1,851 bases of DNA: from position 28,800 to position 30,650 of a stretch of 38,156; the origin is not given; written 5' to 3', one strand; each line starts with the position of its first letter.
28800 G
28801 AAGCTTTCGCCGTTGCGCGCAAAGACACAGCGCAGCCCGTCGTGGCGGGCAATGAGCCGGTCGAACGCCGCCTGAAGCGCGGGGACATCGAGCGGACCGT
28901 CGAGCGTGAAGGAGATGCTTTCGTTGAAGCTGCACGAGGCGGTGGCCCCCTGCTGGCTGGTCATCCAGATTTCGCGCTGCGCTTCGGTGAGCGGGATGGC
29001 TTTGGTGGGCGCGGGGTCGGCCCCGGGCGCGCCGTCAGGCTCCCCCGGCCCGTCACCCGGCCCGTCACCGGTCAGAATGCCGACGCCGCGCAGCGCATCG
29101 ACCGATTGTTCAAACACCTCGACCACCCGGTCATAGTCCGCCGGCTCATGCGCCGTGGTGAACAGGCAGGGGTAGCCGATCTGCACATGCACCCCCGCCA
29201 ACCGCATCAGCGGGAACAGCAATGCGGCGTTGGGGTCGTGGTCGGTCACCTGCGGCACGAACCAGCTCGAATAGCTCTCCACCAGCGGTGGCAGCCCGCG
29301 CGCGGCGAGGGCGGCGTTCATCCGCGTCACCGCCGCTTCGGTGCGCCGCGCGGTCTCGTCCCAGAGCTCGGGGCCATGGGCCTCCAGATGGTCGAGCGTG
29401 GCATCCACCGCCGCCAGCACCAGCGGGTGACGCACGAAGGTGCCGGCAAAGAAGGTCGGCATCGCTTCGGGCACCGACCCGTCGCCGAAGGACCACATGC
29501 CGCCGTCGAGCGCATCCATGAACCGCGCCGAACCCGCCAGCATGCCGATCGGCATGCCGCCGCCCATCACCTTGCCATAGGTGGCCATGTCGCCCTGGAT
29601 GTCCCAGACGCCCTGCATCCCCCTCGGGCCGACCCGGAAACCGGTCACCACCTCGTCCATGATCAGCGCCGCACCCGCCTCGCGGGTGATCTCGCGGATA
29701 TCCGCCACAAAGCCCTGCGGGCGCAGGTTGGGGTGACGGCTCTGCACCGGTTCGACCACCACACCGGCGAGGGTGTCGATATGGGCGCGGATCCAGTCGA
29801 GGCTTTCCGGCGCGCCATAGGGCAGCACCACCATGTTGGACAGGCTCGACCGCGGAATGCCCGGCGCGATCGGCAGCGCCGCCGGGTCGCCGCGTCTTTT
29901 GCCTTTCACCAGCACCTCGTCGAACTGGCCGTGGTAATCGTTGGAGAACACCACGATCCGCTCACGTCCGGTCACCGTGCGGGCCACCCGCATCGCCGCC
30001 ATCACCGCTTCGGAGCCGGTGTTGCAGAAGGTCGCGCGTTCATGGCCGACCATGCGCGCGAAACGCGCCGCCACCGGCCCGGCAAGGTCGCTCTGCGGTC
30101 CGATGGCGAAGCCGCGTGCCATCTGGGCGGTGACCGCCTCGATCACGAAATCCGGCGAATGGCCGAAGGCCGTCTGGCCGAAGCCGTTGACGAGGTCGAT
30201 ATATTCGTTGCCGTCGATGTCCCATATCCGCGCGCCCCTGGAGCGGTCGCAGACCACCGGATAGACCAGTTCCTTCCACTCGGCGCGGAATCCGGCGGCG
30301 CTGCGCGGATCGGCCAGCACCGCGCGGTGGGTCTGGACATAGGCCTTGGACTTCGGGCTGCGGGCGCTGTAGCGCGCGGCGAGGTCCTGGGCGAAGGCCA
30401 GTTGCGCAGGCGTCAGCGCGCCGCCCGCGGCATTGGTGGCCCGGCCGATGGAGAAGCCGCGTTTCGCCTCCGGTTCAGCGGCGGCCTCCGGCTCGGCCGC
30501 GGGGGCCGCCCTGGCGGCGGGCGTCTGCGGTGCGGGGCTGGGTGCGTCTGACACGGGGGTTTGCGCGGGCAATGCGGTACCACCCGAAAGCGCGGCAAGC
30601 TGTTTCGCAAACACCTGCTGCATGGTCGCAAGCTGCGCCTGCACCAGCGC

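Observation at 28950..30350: Embedded class-III (GSA-type) aminotransferase domain within the megasynthase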

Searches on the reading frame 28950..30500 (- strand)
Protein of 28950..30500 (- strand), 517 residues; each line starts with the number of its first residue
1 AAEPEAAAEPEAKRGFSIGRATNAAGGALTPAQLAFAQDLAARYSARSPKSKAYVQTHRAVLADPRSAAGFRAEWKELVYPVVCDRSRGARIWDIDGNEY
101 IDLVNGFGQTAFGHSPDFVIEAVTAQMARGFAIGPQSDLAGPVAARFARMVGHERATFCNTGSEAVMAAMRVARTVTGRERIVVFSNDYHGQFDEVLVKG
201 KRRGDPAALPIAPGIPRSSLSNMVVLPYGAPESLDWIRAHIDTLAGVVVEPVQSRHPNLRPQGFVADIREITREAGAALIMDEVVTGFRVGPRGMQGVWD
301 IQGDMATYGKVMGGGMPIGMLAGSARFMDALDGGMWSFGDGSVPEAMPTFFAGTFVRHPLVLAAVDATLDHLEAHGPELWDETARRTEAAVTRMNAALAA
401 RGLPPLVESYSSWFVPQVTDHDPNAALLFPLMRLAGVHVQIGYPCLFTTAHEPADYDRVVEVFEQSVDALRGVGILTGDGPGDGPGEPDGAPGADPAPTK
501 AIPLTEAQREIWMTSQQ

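Call 6: search_solved_structures(query=window:28950-30500:-, show_alignments=2, max_evalue=1e-10)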
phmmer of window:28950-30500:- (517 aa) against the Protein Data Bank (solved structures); distinct sequences matched with E-value up to 1e-10: 102 (the best 60 are shown).
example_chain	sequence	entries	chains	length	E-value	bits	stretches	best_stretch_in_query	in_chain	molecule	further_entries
6kfm_A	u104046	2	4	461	5.7e-116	391.4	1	30-481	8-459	Mycosubtilin synthase subunit A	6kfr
6kfu_A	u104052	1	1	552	7e-116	391.1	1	29-481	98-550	Mycosubtilin synthase subunit A,Mycosubtilin synthase subunit A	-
2epj_A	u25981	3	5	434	7.6e-52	179.8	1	79-407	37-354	Glutamate-1-semialdehyde 2,1-aminomutase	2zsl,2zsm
3k28_A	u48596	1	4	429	1.1e-51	179.2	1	79-410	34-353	Glutamate-1-semialdehyde 2,1-aminomutase 2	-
2cfb_A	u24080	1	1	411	9.3e-50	172.9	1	80-374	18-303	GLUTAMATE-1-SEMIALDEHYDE 2,1-AMINOMUTASE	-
3fq8_A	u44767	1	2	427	1.3e-49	172.4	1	80-384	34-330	Glutamate-1-semialdehyde 2,1-aminomutase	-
3bs8_A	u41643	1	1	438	1.6e-49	172.1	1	79-404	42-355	Glutamate-1-semialdehyde 2,1-aminomutase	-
3fqa_A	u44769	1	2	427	2.4e-49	171.6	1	80-384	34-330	Glutamate-1-semialdehyde 2,1-aminomutase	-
3fq7_A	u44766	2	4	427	2.5e-49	171.5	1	80-384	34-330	Glutamate-1-semialdehyde 2,1-aminomutase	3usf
2hoy_A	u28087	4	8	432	2.6e-49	171.4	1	80-384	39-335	Glutamate-1-semialdehyde 2,1-aminomutase (GSAM) apo-form | Glutamate-1-semialdehyde 2,1-aminomutase (GSAM) pmp-form | Glutamate-1-semialdehyde 2,1-aminomutase (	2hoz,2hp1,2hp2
2gsa_A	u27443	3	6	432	4.7e-49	170.6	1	80-384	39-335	GLUTAMATE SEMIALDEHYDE AMINOTRANSFERASE | PROTEIN (GLUTAMATE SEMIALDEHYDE AMINOTRANSFERASE)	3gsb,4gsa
5hdm_A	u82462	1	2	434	4.5e-48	167.3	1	80-373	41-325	Glutamate-1-semialdehyde 2,1-aminomutase 1, chloroplastic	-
3l44_A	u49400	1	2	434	1.2e-44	156.1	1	81-467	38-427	Glutamate-1-semialdehyde 2,1-aminomutase 1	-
6w80_A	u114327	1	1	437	5.9e-44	153.8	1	81-403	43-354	Glutamate-1-semialdehyde 2,1-aminomutase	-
5i92_A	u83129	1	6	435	1.7e-41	145.6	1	81-404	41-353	Glutamate-1-semialdehyde 2,1-aminomutase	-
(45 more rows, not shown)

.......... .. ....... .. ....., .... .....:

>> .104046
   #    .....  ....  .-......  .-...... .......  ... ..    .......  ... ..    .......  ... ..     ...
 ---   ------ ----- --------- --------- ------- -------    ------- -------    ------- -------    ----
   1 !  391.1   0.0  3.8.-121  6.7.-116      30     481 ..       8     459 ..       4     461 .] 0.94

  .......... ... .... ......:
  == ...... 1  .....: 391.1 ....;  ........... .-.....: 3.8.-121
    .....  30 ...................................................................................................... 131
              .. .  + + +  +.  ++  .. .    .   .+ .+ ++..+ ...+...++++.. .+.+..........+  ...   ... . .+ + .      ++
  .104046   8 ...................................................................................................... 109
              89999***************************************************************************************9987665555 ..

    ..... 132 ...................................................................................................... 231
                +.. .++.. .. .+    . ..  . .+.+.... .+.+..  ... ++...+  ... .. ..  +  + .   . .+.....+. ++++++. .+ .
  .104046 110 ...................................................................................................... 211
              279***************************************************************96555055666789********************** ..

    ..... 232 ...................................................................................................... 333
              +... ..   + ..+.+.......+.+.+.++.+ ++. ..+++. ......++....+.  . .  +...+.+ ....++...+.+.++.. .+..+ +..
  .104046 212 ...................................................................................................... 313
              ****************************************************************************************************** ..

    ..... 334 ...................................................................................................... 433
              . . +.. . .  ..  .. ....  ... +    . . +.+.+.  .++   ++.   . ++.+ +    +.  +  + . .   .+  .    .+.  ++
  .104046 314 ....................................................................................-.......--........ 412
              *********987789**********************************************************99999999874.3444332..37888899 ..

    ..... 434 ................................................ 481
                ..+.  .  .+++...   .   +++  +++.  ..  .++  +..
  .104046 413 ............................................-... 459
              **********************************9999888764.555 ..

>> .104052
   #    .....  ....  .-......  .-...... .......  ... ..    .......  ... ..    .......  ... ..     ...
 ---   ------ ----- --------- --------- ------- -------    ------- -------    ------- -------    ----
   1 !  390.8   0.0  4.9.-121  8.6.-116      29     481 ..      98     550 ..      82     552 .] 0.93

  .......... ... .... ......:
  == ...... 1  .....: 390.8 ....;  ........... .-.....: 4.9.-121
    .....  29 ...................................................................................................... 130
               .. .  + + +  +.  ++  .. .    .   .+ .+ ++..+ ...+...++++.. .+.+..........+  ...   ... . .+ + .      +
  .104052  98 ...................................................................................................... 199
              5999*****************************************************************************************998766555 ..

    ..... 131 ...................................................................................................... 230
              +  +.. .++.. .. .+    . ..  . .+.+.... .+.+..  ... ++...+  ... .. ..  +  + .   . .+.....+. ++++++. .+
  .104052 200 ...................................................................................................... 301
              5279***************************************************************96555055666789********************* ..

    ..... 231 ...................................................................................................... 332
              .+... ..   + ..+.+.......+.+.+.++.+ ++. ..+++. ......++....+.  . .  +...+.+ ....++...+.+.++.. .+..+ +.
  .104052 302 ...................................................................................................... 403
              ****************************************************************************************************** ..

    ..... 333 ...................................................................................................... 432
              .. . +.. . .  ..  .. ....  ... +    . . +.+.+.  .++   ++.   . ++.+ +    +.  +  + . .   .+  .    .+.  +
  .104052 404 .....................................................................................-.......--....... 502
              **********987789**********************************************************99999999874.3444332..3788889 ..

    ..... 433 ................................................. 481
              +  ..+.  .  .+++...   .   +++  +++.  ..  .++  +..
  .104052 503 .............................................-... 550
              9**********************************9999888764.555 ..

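Call 12: find_homologous_proteins(query=window:29001-30464:-, max_evalue=1e-20)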
Query window:29001-30464:- (488 aa): 1574 proteins with E <= 1e-20 among 8000 candidates; the best 120 are listed.
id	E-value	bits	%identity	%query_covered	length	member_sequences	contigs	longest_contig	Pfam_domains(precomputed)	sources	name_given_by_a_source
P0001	1.9e-205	701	69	91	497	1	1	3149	PF00202.28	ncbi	ncbi:aminotransferase class III-fold pyridoxal phosphate-dependent enzyme, partial [Thioclava sp. BH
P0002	1.5e-198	679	84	72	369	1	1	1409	PF00202.28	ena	-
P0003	1.8e-184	632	61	95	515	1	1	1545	PF00202.28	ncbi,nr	ncbi:MAG: aminotransferase class III-fold pyridoxal phosphate-dependent enzyme, partial [Paracoccus 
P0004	4.3e-184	631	60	98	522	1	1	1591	PF00202.28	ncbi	ncbi:MAG: aspartate aminotransferase family protein, partial [Vulcanimicrobiaceae bacterium]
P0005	1.0e-180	620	59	93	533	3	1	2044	PF00202.28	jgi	jgi:glutamate-1-semialdehyde aminotransferase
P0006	2.9e-180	618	62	92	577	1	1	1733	PF00202.28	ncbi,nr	ncbi:MAG: aminotransferase class III-fold pyridoxal phosphate-dependent enzyme, partial [Candidatus 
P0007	2.8e-179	615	59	94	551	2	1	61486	PF00202.28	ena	-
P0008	1.2e-176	606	60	93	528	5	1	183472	PF00202.28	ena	-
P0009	5.5e-175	601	60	93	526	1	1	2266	PF00668.26,PF00202.28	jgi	jgi:glutamate-1-semialdehyde aminotransferase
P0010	1.8e-171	589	60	93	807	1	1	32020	PF00668.26,PF00550.32,PF00202.28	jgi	jgi:glutamate-1-semialdehyde aminotransferase/acyl carrier protein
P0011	1.5e-168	580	64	86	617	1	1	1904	PF00668.26,PF00202.28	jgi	jgi:glutamate-1-semialdehyde aminotransferase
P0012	4.4e-168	578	63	86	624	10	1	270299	PF00668.26,PF00202.28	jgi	jgi:glutamate-1-semialdehyde aminotransferase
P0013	7.2e-168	577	58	93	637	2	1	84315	PF00202.28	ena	-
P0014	8.0e-167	574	58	94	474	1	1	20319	PF00202.28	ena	-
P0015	1.4e-166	573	57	95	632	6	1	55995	PF00202.28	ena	-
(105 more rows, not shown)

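Call 13: find_related_loci(query=window:29001-30464:-, collection=genome_contigs, flank=10000)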
Query window:29001-30464:- (488 aa) in genome_contigs; peptide patterns used: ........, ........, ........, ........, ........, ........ (x = any residue, [..] = any of these).
600 stretches matched a pattern (row limit reached: there are more); 589 encode a relative of the query (tblastn E <= 1e-3); the best 80 are kept; 80 distinct loci.
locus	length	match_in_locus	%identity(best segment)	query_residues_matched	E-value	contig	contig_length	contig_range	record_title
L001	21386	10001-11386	74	4-464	0e+0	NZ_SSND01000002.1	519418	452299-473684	Aliigemmobacter aestuarii strain CC-PW-75 contig02, whole genome shotgun sequence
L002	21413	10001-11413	67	2-471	0e+0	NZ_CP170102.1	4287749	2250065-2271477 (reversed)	Pseudooceanicola sp. LIPI14-2-Ac024 chromosome, complete genome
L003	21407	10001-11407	68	1-468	0e+0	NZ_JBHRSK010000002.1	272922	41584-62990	Acidimangrovimonas pyrenivorans strain KCTC 62192 soapdenovo_K_39_2, whole genome shotgun sequence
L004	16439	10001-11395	68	4-467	0e+0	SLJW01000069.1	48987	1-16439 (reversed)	MAG: Rhodobacteraceae bacterium isolate CSSed165cm_253 CSSed16-5cm-667, whole genome shotgun sequence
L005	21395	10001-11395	66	1-464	0e+0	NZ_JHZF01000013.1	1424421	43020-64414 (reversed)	Pseudooceanicola nanhaiensis DSM 18065 Q344DRAFT_scaffold00002.2_C, whole genome shotgun sequence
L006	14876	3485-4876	65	4-466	0e+0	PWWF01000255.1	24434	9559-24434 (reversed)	MAG: Rhodobacteraceae bacterium isolate CSSed11_41 CS-Sed11-C1900, whole genome shotgun sequence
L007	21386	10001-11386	64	3-464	0e+0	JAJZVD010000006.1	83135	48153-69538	MAG: Proteobacteria bacterium isolate SKS4.bin8 NODE_444_length_83135_cov_4.099918, whole genome shotgun sequence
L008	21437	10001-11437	61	11-488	0e+0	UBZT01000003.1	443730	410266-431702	Rhizobiales bacterium isolate AFS055813 genome assembly, contig: contig_3, whole genome shotgun sequence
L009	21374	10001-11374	61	12-468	0e+0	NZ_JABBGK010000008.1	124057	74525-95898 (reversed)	Rhizobium terricola strain S-51 contig8, whole genome shotgun sequence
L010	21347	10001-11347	65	17-464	0e+0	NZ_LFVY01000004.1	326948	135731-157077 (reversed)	Nitratireductor soli strain ZZ-1 scaffold4, whole genome shotgun sequence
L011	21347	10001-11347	62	17-464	0e+0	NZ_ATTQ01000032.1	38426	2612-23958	Rhizobium mongolense USDA 1844 A3C3DRAFT_scaffold_31.32_C, whole genome shotgun sequence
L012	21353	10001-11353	62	17-466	0e+0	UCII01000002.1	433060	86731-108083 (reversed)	Rhizobiales bacterium isolate AFS084704 genome assembly, contig: contig_2, whole genome shotgun sequence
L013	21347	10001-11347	61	17-464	0e+0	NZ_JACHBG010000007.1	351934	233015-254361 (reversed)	Rhizobium lusitanum strain SEMIA 4060 Ga0394379_07, whole genome shotgun sequence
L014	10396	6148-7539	59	4-468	0e+0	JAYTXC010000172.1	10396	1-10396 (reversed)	MAG: Rhodospirillales bacterium isolate GFS_5928 GFS_5928_171, whole genome shotgun sequence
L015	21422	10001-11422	60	10-484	0e+0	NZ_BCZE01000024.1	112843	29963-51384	Novosphingobium rosa NBRC 15208, whole genome shotgun sequence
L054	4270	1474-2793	47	17-458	2e-134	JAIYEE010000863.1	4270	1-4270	MAG: Runella sp. isolate H1_MAG_00058 pond_H1_MAG_00058_000000000138, whole genome shotgun sequence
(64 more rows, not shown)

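Call 19: search_protein_families(library=pfam, proteins=[L009:17099-18805:+, L009:3372-4259:+, L009:3390-4430:-, L009:1757-3265:-, L009:468-2210:-, L009:19530-20762:-], max_evalue=0.001)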
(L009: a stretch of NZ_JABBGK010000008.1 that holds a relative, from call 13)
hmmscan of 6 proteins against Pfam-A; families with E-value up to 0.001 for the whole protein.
L009:17099-18805:+ (569 aa): 1 family
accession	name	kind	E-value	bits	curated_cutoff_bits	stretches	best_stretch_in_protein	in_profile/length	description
PF24793.1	GINT1_N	-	8.3e-40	137.1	27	1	331-541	59-269/304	Glucosamine inositolphosphorylceramide transferase 1, N-terminal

L009:3372-4259:+ (296 aa): 2 families
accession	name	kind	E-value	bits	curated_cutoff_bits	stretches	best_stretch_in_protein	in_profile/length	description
PF00722.28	Glyco_hydro_16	-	1.7e-14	54.1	22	1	147-290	38-174/175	Glycosyl hydrolases family 16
PF03935.22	SKN1_KRE6_Sbg1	-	2.6e-06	26.6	30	1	61-175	111-224/501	Beta-glucan synthesis-associated protein SKN1/KRE6/Sbg1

L009:3390-4430:- (347 aa): 0 families

L009:1757-3265:- (503 aa): 0 families

L009:468-2210:- (581 aa): 1 family
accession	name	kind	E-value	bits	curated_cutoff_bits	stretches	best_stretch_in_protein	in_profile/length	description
PF04230.19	PS_pyruv_trans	-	1.1e-25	91.5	25.3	1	164-483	1-280/280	Polysaccharide pyruvyl transferase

L009:19530-20762:- (411 aa): 4 families
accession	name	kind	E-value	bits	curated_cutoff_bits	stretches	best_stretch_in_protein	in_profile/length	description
PF01041.23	DegT_DnrJ_EryC1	-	4.5e-78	263.4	19.8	1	44-292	23-271/360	DegT/DnrJ/EryC1/StrS aminotransferase family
PF00155.27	Aminotran_1_2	-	4.1e-07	30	19.7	1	57-165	62-185/361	Aminotransferase class I and II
PF01053.26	Cys_Met_Meta_PP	-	4.7e-07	29.1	27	1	49-214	56-221/381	Cys/Met metabolism PLP-dependent enzyme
PF00266.25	Aminotran_5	-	7.6e-06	25.6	21.5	1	63-171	64-181/371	Aminotransferase class-V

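Call 32: search_dna_similar(query=window:29001-30464:-, collection=plasmids, mode=protein, max_rows=15)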
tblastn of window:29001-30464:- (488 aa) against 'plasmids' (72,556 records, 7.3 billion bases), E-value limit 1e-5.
Records with a match: 1537; places in all: 2386; records where one place covers at least 80% of the query: 230.
Best place of each record, by identity: 60-80% 19; <60% 1518.
By first word of the organism name: Rhizobium 190; Sinorhizobium 152; Ralstonia 137; Klebsiella 113; Pantoea 99; Agrobacterium 67; Pseudosulfitobacter 47; Streptomyces 38; Piscirickettsia 32; Shinella 28; and 197 more.
By predicted mobility (MOB-suite, as given by PLSDB): non-mobilizable 913; conjugative 346; mobilizable 278.
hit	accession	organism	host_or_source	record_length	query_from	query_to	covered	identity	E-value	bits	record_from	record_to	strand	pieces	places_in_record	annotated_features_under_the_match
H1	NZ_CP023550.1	Rhodobacter sp. CZR27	cell culture,paddy soil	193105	4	464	94%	65.8%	0e+0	593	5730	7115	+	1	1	hybrid non-ribosomal peptide synthetase/type I polyketide synthase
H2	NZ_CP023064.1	Sinorhizobium sp. CCBAU 05631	G.max,nodule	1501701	9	464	93%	63.7%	0e+0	570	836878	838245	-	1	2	record has no annotation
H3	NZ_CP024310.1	Sinorhizobium fredii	Phaseolus vulgaris,cell culture,plant ...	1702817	9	464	93%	63.5%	1e-180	568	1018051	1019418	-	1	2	record has no annotation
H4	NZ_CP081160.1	Jannaschia sp. M317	-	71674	8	464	94%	62.7%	6e-176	555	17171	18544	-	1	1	non-ribosomal peptide synthetase/type I polyketide synthase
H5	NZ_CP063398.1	Rhizobium sp. SL42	Amphicarpaea bracteata,Whole ...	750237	12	465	93%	62.9%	0e+0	583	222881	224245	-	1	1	non-ribosomal peptide synthetase/type I polyketide synthase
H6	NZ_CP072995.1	Loktanella salsilacus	-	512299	17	465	92%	63.5%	1e-170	540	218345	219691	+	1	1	non-ribosomal peptide synthetase/type I polyketide synthase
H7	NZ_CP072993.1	Loktanella salsilacus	-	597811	17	465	92%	63.3%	2e-170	539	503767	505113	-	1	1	non-ribosomal peptide synthetase/type I polyketide synthase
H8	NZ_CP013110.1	Sinorhizobium americanum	Vachellia farnesiana,cell culture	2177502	10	464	93%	62.3%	6e-180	566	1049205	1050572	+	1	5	record has no annotation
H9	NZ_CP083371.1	Ensifer canadensis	Melilotus albus,Cell Culture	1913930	17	464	92%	62.8%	3e-178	561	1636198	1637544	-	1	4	none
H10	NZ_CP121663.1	Rhizobium sp. CB3090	Gliricidia sp.,cell culture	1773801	17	464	92%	62.4%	0e+0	571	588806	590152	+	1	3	record has no annotation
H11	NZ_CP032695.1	Rhizobium jaguaris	Calliandra grandiflora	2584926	17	464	92%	62.4%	1e-178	563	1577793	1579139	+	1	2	none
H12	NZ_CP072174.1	Rhizobium sp. AB2/73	Phyla canescens,cell culture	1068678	17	465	92%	62.2%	0e+0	572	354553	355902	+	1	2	record has no annotation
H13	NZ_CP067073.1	Rhizobium sp. AB2/73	Phyla canescens,cell culture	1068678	17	465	92%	62.2%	0e+0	572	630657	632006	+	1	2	record has no annotation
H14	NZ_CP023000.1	Rhizobium sp. 11515TR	Cell culture,agricultural soil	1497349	17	465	92%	62.2%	0e+0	569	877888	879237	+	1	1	record has no annotation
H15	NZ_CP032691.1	Rhizobium sp. CCGE532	Phaseolus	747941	17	465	92%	62.0%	1e-180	568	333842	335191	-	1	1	non-ribosomal peptide synthetase/type I polyketide synthase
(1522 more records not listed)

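Call 33: get_annotated_region(hit=H1, flank=14000)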
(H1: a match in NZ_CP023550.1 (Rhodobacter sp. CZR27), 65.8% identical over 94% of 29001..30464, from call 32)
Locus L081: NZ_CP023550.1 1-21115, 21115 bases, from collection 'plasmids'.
description: Rhodobacter sp. CZR27 plasmid unnamed2, complete sequence
organism: Rhodobacter sp. CZR27 (NCBI taxid 2033869)
taxonomy: Bacteria; Pseudomonadota; Alphaproteobacteria; Rhodobacterales; Paracoccaceae; Rhodobacter; Rhodobacter sp. CZR27
host: -; source: cell culture,paddy soil; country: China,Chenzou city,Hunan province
typing (MOB-suite, as given by PLSDB): non-mobilizable; replicon rep_cluster_252
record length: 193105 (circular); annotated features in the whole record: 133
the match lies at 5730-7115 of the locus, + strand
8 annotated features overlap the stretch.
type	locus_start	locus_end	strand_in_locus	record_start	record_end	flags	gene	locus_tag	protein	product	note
CDS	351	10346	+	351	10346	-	-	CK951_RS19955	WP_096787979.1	hybrid non-ribosomal peptide synthetase/type I polyketide synthase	-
CDS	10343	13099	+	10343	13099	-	-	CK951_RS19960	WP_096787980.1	condensation domain-containing protein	-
CDS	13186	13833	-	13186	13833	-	-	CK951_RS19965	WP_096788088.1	4'-phosphopantetheinyl transferase superfamily protein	-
CDS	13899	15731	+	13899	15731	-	-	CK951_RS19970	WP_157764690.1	CocE/NonD family hydrolase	GO:0008152 - metabolic process [Evidence IEA]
CDS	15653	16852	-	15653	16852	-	-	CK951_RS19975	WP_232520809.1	glycosyltransferase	-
CDS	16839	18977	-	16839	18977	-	-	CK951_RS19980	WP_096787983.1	polysaccharide biosynthesis tyrosine autokinase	-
CDS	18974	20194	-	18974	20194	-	-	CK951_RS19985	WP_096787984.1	polysaccharide biosynthesis/export family protein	GO:0015774 - polysaccharide transport [Evidence IEA]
CDS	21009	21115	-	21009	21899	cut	-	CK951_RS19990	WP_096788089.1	LysR family transcriptional regulator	GO:0006355 - regulation of DNA-templated transcription [Evidence IEA]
